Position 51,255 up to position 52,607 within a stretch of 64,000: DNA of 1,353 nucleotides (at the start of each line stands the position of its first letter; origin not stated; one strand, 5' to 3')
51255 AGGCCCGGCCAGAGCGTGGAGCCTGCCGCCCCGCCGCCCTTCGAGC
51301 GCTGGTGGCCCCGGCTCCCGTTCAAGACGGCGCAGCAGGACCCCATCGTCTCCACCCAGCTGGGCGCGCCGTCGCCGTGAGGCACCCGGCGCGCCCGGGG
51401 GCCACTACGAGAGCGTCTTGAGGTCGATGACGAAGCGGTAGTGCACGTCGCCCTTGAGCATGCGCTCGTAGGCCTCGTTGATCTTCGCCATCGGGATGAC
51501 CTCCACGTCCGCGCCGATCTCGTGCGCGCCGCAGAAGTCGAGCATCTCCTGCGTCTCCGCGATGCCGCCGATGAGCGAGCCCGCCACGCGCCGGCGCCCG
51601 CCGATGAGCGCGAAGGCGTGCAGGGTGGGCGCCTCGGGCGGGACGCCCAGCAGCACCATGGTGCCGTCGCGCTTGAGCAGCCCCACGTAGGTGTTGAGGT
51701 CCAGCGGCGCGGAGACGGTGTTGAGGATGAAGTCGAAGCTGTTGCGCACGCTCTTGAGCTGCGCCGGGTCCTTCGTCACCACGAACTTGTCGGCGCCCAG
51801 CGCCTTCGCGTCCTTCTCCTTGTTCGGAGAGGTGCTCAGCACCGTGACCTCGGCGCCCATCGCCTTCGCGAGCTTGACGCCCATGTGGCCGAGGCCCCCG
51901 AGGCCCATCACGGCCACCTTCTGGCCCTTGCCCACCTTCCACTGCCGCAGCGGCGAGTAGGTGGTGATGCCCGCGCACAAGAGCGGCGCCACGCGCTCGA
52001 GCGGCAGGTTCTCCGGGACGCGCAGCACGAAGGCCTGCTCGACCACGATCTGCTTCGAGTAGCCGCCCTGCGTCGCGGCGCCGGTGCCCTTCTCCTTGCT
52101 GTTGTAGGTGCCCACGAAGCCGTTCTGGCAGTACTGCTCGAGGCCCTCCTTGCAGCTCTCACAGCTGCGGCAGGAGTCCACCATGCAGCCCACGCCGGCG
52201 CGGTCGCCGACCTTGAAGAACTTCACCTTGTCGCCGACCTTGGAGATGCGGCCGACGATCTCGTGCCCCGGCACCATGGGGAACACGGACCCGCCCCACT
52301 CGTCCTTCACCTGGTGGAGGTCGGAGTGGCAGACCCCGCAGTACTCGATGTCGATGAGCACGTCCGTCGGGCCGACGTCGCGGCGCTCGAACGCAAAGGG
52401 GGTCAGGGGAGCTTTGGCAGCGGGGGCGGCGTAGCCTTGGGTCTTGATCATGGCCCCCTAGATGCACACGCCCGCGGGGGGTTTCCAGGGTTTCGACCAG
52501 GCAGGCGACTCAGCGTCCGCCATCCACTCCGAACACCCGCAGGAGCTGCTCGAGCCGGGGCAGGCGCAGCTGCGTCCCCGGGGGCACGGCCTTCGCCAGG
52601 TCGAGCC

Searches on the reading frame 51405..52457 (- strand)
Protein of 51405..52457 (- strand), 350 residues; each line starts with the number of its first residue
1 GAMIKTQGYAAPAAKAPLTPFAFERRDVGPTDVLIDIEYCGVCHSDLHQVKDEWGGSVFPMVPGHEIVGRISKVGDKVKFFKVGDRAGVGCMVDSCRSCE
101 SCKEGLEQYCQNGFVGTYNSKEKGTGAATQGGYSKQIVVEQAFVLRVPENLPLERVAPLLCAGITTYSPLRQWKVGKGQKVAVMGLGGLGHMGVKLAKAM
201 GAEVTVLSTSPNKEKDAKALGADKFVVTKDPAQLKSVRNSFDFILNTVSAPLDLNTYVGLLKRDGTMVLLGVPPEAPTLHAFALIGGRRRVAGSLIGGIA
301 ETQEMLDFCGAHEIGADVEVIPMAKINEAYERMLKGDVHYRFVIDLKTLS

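Call 34: search_protein_families(library=pfam, proteins=[window:51405-52457:-], max_evalue=0.001)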
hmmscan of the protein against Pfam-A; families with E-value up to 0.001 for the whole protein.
window:51405-52457:- (350 aa): 6 families
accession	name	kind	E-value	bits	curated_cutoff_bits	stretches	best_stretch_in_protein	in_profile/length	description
PF08240.17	ADH_N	-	1.5e-26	93.1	23.5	1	29-149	1-104/104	Alcohol dehydrogenase GroES-like domain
PF00107.32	ADH_zinc_N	-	7.5e-25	87.8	31.8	1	188-309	1-127/129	Zinc-binding dehydrogenase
PF01262.27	AlaDh_PNT_C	-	8.2e-06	25.8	23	1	179-251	29-103/214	Alanine dehydrogenase/PNT, C-terminal domain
PF13602.12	ADH_zinc_N_2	-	9.9e-06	26.9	27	1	220-336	1-126/134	Zinc-binding dehydrogenase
PF02826.25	2-Hacid_dh_C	-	5.5e-05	23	25.1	1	177-223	35-81/178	D-isomer specific 2-hydroxyacid dehydrogenase, NAD binding domain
PF16912.11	Glu_dehyd_C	-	0.00071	19.5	34.9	0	179-275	32-134/211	Glucose dehydrogenase C-terminus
